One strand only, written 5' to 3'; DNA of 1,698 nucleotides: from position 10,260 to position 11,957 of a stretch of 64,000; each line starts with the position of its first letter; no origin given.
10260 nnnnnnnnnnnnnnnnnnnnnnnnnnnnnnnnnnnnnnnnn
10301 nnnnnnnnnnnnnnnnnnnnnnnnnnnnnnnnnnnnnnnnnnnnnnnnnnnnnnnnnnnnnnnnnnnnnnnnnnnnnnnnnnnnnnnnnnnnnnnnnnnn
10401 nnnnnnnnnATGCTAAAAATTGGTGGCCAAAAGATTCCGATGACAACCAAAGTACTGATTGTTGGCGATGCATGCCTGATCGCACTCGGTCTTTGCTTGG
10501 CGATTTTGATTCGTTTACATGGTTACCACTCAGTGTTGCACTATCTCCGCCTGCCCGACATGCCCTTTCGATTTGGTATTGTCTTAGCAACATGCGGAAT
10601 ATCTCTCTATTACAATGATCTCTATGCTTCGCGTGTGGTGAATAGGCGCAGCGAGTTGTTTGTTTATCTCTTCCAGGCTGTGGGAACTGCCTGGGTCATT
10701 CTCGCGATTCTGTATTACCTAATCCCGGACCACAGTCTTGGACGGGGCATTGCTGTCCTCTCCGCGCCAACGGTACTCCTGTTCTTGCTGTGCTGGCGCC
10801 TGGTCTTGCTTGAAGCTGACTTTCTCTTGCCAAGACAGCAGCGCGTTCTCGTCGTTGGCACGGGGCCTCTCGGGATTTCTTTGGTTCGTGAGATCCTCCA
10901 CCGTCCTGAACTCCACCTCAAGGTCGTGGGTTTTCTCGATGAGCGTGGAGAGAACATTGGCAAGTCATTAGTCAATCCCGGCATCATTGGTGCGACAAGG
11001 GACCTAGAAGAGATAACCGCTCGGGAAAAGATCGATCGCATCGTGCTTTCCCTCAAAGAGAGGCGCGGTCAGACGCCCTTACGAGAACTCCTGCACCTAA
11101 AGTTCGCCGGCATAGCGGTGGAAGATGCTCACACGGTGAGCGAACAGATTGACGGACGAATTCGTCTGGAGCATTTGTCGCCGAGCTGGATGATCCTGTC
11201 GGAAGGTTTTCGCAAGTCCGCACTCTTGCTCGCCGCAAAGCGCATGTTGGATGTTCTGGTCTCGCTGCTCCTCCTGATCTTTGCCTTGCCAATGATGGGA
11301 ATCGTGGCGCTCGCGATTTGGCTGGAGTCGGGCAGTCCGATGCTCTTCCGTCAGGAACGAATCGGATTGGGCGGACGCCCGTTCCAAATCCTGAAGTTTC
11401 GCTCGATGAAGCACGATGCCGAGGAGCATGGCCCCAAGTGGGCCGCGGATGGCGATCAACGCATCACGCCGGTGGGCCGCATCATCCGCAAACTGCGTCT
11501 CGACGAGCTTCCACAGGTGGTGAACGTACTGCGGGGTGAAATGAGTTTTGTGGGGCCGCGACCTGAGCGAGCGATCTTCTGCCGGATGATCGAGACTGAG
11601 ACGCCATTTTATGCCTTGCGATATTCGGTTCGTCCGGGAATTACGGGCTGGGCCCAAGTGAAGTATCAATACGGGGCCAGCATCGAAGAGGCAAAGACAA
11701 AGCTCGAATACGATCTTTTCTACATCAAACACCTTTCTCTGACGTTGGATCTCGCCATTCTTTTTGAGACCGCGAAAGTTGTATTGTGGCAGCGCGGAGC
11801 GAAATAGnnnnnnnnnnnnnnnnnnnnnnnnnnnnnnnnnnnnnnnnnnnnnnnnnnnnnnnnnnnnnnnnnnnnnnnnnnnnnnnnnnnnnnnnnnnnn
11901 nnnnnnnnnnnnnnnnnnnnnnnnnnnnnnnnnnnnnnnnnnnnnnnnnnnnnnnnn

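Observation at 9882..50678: Eight sigma54-type -24/-12 boxes mark the heads of the transcription units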

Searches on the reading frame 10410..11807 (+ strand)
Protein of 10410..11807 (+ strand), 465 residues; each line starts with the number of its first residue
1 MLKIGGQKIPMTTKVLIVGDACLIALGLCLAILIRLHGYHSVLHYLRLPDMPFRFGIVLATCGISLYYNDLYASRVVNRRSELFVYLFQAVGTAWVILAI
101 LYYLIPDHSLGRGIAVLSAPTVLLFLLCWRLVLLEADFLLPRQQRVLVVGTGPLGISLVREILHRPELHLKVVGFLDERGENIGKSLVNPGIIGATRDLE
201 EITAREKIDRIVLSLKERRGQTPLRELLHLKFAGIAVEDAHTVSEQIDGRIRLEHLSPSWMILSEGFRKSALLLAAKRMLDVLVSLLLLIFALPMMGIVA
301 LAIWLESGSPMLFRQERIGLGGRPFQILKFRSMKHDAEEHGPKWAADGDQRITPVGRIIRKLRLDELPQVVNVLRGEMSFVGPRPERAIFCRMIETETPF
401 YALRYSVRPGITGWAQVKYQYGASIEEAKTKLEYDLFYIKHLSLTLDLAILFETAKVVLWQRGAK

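Call 15: search_protein_families(library=ncbifam, proteins=[window:10410-11807:+])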
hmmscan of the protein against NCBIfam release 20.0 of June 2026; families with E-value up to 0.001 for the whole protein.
window:10410-11807:+ (465 aa): 12 families
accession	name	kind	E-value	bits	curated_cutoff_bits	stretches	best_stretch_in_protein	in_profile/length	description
TIGR03013.1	EpsB_2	subfamily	4.3e-137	457.8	393.35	1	25-465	8-443/443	TIGR03013 family XrtA/PEP-CTERM system glycosyltransferase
TIGR03025.1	EPS_sugtrans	subfamily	4.2e-117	392.1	295.55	1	20-465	3-445/445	exopolysaccharide biosynthesis polyprenyl glycosylphosphotransferase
TIGR03023.1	WcaJ_sugtrans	equivalog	8.5e-94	315.4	410.75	1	19-464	2-452/453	undecaprenyl-phosphate glucose phosphotransferase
TIGR03022.1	WbaP_sugtrans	subfamily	1.6e-53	182.6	403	1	16-464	1-455/456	undecaprenyl-phosphate galactose phosphotransferase WbaP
NF007518.0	PRK10124.1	equivalog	1.9e-49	168.7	684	1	126-454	124-453/464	undecaprenyl-phosphate glucose phosphotransferase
NF050817.1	PolSacchBiosHfsE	equivalog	6.6e-48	163.6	750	1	128-462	125-463/467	polysaccharide biosynthesis protein HfsE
NF041877.1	EPS_EpsZ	equivalog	1.4e-47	162.4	800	1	71-464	61-458/459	exopolysaccharide biosynthesis polyisoprenyl-phosphate hexose-1-phosphate transferase EpsZ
NF052601.1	undeca_RfbP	equivalog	2.7e-35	121.8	330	1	275-461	43-238/244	undecaprenyl-phosphate galactose phosphotransferase family protein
NF011751.0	PRK15204.1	equivalog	7.3e-29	100.7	907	1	276-464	279-475/476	undecaprenyl-phosphate galactose phosphotransferase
NF045514.1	glycotran_HepC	equivalog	8.6e-27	93.8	140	1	270-385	110-211/220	heterocyst development glycosyltransferase HepC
NF003995.0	PRK05472.2-4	subfamily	9.7e-05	22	126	1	140-235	80-173/213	redox-sensing transcriptional repressor Rex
NF003996.0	PRK05472.2-5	equivalog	0.00097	19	138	0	142-227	76-159/209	redox-sensing transcriptional repressor Rex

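Call 19: find_related_loci(query=window:10410-11807:+, collection=genome_contigs, flank=6000)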
Query window:10410-11807:+ (465 aa) in genome_contigs; peptide patterns used: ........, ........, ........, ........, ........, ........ (x = any residue, [..] = any of these).
221 stretches matched a pattern; 133 encode a relative of the query (tblastn E <= 1e-3); the best 80 are kept; 80 distinct loci.
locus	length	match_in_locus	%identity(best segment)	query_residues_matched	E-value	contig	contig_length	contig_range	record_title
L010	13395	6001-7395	91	1-465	0e+0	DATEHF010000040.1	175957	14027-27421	MAG TPA_asm: Candidatus Acidoferrum sp. isolate SMAG_U8804 k141_1965351, whole genome shotgun sequence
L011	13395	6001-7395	86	1-465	0e+0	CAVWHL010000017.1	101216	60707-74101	MAG: uncultured Acidobacteriota bacterium isolate MFD01299.bin.3.148 genome assembly, contig: contig_36703, whole genome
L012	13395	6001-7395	66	1-465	0e+0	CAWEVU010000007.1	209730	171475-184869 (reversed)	MAG: uncultured Acidobacteriota bacterium isolate MFD09222.bin.1.119 genome assembly, contig: contig_49984, whole genome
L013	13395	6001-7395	64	1-465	0e+0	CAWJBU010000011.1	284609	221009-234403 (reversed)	MAG: uncultured Acidobacteriota bacterium isolate MFD09286.bin.1.138 genome assembly, contig: contig_37971, whole genome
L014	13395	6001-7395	65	1-465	0e+0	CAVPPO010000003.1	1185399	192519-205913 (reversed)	MAG: uncultured Acidobacteriota bacterium isolate MFD00008.bin.2.100 genome assembly, contig: contig_31787, whole genome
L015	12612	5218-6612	65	1-465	0e+0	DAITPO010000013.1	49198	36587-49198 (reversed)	MAG TPA_asm: Candidatus Acidiferrales bacterium isolate CTOTU28694 NODE_282_length_49198_cov_12.829620, whole genome sho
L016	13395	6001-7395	64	1-465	0e+0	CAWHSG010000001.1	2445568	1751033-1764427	MAG: uncultured Acidobacteriota bacterium isolate MFD03399.bin.2.118 genome assembly, contig: contig_11400, whole genome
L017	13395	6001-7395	65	1-465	0e+0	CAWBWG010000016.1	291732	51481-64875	MAG: uncultured Acidobacteriota bacterium isolate MFD04570.bin.2.106 genome assembly, contig: contig_197038, whole genom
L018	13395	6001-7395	64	1-465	0e+0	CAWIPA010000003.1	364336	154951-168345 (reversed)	MAG: uncultured Acidobacteriota bacterium isolate MFD01633.bin.1.196 genome assembly, contig: contig_13464, whole genome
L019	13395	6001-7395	65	1-465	0e+0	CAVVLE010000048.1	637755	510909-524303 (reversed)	MAG: uncultured Acidobacteriota bacterium isolate MFD09222.bin.1.174 genome assembly, contig: contig_73026, whole genome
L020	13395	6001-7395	62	1-465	0e+0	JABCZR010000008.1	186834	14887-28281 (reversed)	MAG: Acidobacteria bacterium isolate Inc-BW-H-2-O_MAG38 Ga0210397_10000023, whole genome shotgun sequence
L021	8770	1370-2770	62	1-465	0e+0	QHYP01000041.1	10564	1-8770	MAG: Acidobacteria bacterium isolate gp2 AA85 14_1009_12_40cm_scaffold_5970_curated, whole genome shotgun sequence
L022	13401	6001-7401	63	1-465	0e+0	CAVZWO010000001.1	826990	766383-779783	MAG: uncultured Acidobacteriota bacterium isolate MFD02579.bin.1.12 genome assembly, contig: contig_1787, whole genome s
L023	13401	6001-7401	62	1-465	0e+0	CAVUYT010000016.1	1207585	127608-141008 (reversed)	MAG: uncultured Acidobacteriota bacterium isolate MFD05513.bin.1.198 genome assembly, contig: contig_6481, whole genome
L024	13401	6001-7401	62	1-465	0e+0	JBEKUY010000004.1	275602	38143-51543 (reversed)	MAG: Candidatus Acidiferrales bacterium isolate SPRUCE 592 SPRUCE_592_4, whole genome shotgun sequence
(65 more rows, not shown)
